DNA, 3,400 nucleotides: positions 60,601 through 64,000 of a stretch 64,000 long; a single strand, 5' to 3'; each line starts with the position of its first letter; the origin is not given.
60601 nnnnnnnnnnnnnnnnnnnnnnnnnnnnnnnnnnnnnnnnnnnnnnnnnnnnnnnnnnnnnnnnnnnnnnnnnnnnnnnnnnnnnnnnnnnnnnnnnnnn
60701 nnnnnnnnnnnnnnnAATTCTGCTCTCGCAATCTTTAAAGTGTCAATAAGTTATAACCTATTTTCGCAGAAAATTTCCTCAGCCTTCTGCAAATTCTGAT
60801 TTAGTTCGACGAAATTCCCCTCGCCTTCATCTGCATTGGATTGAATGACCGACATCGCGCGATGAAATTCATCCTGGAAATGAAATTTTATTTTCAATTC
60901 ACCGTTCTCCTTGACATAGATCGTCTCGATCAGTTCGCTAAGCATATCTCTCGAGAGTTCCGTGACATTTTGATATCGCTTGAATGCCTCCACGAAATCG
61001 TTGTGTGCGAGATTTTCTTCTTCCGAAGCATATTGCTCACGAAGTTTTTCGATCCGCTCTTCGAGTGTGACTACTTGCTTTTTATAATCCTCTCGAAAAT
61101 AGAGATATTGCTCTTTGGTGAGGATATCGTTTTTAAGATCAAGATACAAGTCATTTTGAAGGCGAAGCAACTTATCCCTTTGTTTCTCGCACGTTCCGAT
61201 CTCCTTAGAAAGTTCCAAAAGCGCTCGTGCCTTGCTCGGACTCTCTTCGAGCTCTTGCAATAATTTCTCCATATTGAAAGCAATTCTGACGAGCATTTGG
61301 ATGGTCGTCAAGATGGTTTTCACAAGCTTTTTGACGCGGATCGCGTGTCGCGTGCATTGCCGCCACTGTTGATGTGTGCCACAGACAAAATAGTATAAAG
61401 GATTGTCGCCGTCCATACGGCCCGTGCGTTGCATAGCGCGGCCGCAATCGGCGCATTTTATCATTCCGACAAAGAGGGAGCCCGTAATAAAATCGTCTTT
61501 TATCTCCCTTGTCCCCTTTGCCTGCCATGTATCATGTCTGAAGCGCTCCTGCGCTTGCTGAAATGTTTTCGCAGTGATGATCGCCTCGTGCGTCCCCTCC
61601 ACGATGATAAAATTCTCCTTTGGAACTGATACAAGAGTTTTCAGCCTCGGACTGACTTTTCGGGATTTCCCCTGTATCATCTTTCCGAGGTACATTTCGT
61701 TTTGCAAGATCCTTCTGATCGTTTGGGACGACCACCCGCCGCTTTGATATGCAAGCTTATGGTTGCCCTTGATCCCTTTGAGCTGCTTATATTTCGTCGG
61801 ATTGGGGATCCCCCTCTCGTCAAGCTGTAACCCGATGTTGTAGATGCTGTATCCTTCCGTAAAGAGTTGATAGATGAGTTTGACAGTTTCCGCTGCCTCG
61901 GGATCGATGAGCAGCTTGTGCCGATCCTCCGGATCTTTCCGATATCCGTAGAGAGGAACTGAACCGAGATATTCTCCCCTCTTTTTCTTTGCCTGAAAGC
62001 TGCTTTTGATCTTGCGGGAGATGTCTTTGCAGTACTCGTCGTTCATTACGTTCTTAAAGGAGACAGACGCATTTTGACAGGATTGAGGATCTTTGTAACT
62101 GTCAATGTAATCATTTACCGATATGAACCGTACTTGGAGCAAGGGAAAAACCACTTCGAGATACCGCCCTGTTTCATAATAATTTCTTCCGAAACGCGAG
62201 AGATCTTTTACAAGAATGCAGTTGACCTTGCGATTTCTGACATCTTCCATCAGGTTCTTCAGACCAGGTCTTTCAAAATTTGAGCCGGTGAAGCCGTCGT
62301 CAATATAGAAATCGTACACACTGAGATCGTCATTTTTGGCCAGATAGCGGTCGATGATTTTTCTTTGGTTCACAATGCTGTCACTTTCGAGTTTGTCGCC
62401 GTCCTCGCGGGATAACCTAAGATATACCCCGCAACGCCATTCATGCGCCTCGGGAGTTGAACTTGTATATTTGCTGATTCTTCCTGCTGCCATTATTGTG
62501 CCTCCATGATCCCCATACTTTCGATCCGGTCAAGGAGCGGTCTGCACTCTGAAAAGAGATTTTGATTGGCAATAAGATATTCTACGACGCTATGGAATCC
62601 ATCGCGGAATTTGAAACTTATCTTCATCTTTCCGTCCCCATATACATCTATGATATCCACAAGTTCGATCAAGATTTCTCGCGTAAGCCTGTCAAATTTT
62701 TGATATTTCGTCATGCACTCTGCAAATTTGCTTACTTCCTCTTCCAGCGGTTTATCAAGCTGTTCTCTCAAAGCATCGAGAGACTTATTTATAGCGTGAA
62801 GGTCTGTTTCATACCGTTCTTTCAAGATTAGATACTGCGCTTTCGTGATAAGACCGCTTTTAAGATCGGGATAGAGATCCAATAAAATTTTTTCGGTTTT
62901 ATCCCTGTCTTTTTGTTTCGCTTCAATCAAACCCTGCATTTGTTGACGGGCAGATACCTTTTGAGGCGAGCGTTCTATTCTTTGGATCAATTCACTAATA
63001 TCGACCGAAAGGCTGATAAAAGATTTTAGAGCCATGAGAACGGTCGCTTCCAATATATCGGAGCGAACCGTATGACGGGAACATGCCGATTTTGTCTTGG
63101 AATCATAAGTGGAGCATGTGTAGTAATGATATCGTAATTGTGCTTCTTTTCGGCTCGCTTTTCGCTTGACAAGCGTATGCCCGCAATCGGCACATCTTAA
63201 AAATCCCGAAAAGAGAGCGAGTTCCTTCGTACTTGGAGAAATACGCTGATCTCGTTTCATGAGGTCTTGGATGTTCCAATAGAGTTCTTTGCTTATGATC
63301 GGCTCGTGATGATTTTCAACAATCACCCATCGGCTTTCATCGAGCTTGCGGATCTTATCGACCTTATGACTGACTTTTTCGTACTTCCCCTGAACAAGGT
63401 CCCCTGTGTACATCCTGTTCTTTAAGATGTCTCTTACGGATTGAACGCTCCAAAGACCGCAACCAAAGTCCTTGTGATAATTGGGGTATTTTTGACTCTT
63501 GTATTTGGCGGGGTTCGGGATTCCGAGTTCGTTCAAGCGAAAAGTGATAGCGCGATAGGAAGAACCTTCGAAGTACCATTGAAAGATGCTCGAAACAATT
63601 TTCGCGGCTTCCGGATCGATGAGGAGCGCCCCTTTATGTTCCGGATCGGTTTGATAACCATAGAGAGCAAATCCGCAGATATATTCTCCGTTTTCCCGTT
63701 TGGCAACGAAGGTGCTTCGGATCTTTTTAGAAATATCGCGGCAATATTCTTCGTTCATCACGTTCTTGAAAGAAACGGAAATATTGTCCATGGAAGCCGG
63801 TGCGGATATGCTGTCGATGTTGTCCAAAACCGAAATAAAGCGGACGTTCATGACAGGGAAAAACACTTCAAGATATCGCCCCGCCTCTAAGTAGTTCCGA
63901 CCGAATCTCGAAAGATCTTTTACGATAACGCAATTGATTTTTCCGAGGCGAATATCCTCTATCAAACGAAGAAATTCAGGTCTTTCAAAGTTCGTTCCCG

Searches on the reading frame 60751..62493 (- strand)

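Call 9: search_protein_families(library=pfam, proteins=[window:60751-62493:-], max_evalue=0.01)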
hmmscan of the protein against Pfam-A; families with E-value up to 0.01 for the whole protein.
window:60751-62493:- (580 aa): 4 families
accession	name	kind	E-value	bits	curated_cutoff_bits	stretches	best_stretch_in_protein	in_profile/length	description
PF07508.19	Recombinase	-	3e-22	79.2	21.1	1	198-319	1-100/102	Recombinase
PF00239.26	Resolvase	-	2.2e-20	73.7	23.3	1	23-174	3-144/145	Resolvase, N terminal domain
PF13408.12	Zn_ribbon_recom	-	2.4e-11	44.3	25.3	1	340-398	1-57/58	Recombinase zinc beta ribbon domain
PF14287.11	DUF4368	-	2.1e-06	28.3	25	1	491-530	6-45/67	Domain of unknown function (DUF4368)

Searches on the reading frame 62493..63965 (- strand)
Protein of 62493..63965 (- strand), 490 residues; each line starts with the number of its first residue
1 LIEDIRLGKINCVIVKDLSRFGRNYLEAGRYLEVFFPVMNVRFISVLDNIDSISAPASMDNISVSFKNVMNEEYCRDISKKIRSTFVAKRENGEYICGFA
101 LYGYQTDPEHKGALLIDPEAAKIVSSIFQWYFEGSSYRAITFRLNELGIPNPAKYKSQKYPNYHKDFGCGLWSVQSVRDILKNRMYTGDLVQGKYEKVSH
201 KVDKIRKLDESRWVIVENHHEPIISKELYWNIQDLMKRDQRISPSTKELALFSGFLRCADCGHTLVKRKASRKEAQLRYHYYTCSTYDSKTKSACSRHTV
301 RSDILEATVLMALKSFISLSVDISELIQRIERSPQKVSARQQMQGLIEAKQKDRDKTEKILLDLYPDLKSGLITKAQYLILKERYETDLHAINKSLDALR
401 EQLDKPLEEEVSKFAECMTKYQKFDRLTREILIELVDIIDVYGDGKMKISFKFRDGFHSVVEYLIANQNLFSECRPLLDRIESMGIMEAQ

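Call 9: search_protein_families(library=pfam, proteins=[window:62493-63965:-], max_evalue=0.01)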
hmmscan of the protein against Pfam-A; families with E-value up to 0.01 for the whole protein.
window:62493-63965:- (490 aa): 4 families
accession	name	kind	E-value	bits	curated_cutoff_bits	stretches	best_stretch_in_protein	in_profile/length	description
PF07508.19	Recombinase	-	2.1e-25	89.3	21.1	1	118-238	1-101/102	Recombinase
PF13408.12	Zn_ribbon_recom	-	9.4e-15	55.2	25.3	1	251-313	1-57/58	Recombinase zinc beta ribbon domain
PF00239.26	Resolvase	-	1.9e-08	34.9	23.3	1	1-94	55-144/145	Resolvase, N terminal domain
PF14287.11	DUF4368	-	7.9e-06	26.5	25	1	409-443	10-44/67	Domain of unknown function (DUF4368)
